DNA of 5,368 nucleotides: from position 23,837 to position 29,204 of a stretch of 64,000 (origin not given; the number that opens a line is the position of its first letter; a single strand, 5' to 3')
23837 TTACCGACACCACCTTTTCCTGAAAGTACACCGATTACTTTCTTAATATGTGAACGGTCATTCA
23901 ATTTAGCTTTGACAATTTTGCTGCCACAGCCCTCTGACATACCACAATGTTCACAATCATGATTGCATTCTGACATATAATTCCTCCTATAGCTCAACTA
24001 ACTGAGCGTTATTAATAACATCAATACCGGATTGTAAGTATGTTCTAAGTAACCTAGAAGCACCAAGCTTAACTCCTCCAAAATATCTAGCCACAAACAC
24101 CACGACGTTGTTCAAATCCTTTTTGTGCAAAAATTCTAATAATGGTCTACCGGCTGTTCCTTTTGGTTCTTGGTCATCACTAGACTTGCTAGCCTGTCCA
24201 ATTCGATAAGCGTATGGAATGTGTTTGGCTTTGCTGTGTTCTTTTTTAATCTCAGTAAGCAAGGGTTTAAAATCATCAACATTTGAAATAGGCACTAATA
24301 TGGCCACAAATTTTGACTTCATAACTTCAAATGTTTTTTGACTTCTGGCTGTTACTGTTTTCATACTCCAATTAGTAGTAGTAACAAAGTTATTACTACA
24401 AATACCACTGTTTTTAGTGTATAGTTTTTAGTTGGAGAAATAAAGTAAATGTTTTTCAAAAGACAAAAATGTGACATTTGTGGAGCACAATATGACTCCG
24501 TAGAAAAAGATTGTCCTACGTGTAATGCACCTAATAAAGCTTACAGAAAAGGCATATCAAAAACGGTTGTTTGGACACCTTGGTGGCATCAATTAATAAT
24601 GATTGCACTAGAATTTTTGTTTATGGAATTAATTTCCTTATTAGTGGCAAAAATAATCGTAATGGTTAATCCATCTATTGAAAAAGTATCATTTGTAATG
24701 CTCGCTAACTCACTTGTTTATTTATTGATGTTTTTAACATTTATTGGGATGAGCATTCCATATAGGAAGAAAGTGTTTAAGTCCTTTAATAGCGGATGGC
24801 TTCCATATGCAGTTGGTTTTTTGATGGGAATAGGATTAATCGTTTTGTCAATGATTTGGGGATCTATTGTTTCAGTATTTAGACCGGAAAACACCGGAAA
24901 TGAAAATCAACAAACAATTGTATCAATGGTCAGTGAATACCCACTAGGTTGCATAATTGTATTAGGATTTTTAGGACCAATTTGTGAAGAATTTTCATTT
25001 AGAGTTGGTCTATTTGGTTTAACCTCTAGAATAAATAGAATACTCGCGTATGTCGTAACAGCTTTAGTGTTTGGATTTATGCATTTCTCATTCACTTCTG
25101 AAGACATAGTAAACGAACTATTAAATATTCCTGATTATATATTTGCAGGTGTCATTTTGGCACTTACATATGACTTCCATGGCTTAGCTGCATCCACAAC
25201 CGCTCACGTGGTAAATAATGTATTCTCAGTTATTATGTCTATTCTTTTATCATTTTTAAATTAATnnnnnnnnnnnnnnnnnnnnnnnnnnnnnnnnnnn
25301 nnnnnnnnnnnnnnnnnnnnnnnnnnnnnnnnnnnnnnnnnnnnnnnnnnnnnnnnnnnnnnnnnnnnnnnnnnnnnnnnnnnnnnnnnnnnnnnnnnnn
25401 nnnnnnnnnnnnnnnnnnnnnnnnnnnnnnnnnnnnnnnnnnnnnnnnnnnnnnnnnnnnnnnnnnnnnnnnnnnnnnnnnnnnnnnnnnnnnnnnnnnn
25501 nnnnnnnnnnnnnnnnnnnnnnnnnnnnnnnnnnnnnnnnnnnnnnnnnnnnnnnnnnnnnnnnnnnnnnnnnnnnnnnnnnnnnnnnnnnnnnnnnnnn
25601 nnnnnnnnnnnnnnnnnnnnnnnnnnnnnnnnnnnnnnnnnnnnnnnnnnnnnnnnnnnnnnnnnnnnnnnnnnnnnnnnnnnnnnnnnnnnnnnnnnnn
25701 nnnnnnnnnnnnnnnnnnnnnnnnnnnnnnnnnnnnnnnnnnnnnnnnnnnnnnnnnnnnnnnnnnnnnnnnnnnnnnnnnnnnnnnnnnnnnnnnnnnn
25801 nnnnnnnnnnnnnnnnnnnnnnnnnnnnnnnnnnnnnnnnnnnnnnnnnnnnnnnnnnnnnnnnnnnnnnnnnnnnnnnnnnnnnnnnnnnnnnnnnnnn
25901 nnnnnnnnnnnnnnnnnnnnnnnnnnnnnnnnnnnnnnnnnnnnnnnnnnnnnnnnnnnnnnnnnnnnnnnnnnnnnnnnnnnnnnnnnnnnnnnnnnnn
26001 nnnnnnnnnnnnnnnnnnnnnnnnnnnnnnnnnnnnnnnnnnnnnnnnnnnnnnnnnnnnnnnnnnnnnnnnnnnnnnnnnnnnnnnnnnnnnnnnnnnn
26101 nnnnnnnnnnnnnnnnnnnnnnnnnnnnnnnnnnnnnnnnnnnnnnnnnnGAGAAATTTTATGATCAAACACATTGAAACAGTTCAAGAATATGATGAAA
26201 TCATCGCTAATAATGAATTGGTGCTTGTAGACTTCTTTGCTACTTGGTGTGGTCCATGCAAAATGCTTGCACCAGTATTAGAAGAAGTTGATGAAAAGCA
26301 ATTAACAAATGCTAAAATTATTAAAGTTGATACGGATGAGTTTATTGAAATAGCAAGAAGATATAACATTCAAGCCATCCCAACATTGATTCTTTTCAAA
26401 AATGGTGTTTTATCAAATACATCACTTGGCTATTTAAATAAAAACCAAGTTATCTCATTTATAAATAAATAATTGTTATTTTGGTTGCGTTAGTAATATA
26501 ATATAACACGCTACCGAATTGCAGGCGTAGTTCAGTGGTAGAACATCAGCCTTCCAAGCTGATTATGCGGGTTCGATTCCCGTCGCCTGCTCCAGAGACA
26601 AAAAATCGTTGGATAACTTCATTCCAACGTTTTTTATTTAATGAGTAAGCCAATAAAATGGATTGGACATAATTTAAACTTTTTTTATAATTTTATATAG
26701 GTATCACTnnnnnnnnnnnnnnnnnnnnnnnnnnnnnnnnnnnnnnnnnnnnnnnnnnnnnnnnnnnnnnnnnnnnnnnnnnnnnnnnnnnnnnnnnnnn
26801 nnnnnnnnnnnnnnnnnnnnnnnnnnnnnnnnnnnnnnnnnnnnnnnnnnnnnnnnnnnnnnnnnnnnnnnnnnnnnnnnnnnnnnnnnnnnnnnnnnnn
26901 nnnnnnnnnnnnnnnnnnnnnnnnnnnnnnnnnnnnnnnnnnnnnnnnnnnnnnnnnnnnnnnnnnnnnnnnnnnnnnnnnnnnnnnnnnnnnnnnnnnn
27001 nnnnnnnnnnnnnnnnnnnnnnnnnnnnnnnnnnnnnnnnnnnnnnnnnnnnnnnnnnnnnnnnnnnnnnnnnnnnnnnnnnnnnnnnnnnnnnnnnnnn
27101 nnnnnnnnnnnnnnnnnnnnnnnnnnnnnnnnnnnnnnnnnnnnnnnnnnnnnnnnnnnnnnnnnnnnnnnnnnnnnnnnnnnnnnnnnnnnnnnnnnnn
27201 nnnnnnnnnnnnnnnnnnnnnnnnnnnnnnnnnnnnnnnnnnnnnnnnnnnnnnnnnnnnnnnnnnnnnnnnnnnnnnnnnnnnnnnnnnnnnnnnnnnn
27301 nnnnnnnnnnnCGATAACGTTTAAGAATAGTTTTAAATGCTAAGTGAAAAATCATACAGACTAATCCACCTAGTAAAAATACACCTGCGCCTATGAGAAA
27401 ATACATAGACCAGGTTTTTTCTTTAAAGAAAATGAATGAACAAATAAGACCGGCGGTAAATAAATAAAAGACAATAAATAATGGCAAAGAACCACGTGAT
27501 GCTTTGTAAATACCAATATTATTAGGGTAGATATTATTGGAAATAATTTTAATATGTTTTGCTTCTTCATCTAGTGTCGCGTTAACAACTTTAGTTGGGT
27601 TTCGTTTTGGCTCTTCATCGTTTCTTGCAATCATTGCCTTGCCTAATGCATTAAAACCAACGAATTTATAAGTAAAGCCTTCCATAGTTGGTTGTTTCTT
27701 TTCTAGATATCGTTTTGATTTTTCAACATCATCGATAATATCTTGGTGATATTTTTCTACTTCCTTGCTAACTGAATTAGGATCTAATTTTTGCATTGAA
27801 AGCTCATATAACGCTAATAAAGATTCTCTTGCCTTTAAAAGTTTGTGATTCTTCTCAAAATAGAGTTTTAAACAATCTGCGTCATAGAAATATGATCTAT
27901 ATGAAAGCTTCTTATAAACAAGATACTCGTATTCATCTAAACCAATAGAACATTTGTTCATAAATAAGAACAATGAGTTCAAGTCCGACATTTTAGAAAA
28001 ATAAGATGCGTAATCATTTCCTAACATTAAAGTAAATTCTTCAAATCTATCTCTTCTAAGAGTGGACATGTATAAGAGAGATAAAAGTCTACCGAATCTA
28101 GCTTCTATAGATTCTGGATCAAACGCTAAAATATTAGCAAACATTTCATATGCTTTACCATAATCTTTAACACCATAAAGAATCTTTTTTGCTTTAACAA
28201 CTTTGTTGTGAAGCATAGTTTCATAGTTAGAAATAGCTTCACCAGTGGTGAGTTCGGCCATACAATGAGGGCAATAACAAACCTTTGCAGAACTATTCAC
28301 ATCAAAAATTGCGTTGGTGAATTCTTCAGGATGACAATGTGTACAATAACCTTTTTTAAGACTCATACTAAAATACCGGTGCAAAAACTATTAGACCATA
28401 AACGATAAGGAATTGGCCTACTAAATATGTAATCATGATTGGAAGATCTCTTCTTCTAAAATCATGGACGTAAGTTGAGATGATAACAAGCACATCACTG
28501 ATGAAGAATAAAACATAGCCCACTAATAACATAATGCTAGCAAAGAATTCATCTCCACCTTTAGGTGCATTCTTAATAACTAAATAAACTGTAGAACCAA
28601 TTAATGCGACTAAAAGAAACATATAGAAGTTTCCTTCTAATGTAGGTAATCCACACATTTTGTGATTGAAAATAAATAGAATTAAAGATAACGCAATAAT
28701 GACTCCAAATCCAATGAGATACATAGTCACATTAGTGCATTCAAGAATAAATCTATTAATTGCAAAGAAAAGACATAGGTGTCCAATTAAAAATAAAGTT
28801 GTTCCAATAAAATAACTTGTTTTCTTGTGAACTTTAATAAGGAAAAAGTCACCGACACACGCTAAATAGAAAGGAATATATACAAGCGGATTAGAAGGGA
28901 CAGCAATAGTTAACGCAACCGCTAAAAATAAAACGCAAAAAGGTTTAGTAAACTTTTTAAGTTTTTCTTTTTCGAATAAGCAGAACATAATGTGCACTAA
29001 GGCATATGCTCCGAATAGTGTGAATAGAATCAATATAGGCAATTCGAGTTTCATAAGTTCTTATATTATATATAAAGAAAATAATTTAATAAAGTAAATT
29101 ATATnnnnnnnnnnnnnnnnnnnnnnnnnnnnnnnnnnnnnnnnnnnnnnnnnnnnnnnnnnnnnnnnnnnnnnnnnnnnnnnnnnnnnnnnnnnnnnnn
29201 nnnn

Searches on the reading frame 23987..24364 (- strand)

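Call 56: search_protein_families(library=pfam, proteins=[window:23987-24364:-], max_evalue=0.00001)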
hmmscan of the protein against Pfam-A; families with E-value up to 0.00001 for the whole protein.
window:23987-24364:- (125 aa): 1 family
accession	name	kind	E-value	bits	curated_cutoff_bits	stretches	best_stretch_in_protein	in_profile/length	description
PF01205.25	UPF0029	-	1.5e-32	112.2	27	1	16-113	2-103/107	Uncharacterized protein family UPF0029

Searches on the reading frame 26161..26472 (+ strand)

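Call 56: search_protein_families(library=pfam, proteins=[window:26161-26472:+], max_evalue=0.00001)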
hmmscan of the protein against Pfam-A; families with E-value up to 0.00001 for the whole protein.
window:26161-26472:+ (103 aa): 3 families
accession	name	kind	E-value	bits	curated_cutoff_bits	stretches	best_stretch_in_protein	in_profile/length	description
PF00085.26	Thioredoxin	-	5.7e-29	100.6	23.5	1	6-103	5-103/103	Thioredoxin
PF13905.12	Thioredoxin_8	-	3e-09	37.5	27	0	18-60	1-45/94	Thioredoxin-like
PF13098.12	Thioredoxin_2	-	4.5e-08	33.8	27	1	16-97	3-100/104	Thioredoxin-like domain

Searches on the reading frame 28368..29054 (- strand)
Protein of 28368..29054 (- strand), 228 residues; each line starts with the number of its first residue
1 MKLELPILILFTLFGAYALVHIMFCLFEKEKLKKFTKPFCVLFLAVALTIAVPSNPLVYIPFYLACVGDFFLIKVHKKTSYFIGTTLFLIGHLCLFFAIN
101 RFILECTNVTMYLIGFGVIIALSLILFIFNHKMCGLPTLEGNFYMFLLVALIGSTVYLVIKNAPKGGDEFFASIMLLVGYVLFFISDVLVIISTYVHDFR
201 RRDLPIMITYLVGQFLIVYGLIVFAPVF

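Call 3: search_protein_families(library=pfam, proteins=[window:28368-29054:-], max_evalue=0.01)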
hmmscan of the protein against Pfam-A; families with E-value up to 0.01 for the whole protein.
window:28368-29054:- (228 aa): 1 family
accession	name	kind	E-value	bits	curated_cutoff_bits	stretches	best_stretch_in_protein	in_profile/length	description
PF07947.19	YhhN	-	1.2e-18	67.9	25.6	1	34-220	3-181/182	YhhN family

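Call 4: search_protein_families(library=ncbifam, proteins=[window:28368-29054:-], max_evalue=0.01)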
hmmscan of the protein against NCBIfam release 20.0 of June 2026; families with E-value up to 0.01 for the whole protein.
window:28368-29054:- (228 aa): 0 families
